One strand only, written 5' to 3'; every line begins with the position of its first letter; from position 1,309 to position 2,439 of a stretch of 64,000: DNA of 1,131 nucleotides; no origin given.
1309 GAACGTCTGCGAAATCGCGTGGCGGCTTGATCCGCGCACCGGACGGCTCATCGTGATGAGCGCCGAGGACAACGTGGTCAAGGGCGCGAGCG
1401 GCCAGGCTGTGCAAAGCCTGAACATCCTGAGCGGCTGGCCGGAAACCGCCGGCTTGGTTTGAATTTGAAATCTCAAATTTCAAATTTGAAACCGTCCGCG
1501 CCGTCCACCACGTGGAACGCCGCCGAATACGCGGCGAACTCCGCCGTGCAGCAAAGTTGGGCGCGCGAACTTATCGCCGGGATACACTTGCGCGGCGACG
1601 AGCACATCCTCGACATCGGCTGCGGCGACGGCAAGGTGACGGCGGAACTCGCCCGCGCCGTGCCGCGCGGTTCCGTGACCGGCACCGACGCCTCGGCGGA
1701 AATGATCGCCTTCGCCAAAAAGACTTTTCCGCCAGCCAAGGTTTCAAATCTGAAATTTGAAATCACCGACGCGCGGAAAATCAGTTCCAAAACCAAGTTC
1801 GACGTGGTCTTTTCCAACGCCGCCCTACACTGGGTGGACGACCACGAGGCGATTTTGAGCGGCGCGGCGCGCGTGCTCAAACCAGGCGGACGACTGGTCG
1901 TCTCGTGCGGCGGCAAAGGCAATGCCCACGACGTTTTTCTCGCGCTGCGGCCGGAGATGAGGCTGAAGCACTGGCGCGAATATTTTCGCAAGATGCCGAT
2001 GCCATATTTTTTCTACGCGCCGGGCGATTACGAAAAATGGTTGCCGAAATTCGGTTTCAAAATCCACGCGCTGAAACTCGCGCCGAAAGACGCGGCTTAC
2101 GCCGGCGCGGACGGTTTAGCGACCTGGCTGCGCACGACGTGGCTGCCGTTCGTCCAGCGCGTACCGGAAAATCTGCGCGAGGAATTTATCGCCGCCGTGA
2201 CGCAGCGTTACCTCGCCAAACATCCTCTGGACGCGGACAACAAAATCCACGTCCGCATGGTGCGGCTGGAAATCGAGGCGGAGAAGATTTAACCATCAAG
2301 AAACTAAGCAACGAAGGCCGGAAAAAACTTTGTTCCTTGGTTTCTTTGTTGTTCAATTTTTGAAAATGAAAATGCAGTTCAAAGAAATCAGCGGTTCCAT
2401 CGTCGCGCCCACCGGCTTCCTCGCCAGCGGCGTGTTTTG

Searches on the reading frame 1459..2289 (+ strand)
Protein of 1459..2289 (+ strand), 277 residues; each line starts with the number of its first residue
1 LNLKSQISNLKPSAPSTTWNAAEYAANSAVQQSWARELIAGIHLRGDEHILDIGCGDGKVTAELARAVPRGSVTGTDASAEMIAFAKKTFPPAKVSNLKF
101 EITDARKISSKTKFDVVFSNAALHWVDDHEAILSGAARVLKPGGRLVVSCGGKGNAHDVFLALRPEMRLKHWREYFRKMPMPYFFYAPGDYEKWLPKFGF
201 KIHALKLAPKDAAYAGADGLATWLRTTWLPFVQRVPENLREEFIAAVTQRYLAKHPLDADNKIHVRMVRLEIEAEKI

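Call 37: search_protein_families(library=pfam, proteins=[window:1459-2289:+])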
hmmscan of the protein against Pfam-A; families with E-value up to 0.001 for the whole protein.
window:1459-2289:+ (277 aa): 17 families
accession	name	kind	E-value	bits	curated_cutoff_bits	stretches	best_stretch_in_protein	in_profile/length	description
PF13847.12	Methyltransf_31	-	4.2e-24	85.3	27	1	46-149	3-110/145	Methyltransferase domain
PF13649.12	Methyltransf_25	-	4.6e-24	85.4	27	1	50-144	1-97/97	Methyltransferase domain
PF08241.18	Methyltransf_11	-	5.2e-24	85.2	21.2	1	51-148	1-95/95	Methyltransferase domain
PF08242.18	Methyltransf_12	-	1.3e-20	74.4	30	1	51-146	1-98/98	Methyltransferase domain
PF13489.12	Methyltransf_23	-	6.9e-18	65.4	27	1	44-204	20-163/164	Methyltransferase domain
PF05175.20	MTS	-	1.8e-14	54.1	23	1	45-148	30-138/170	Methyltransferase small domain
PF01209.24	Ubie_methyltran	-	4e-12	46.4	20.1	1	34-148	35-151/233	ubiE/COQ5 methyltransferase family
PF01135.25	PCMT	-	6.7e-08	33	20.3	1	42-152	69-175/210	Protein-L-isoaspartate(D-aspartate) O-methyltransferase (PCMT)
PF02390.23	Methyltransf_4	-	2e-05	24.5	24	1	50-107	5-62/173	Putative methyltransferase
PF06325.19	PrmA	-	2.6e-05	24.3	22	1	45-149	160-259/296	Ribosomal protein L11 methyltransferase (PrmA)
PF00891.24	Methyltransf_2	-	2.8e-05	24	22.3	1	30-148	46-164/210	O-methyltransferase domain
PF05219.18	DREV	-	7.9e-05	22.3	26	1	47-149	95-187/265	DREV methyltransferase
PF02353.26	CMAS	-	9.5e-05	22.3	27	1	30-150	46-166/273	Mycolic acid cyclopropane synthetase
PF24675.1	NpmA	-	9.5e-05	22.2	60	1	45-88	22-66/214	16S rRNA (adenine(1408)-N(1))-methyltransferase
PF03848.20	TehB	-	0.00041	20.3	20.4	0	48-144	32-128/193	Tellurite resistance protein TehB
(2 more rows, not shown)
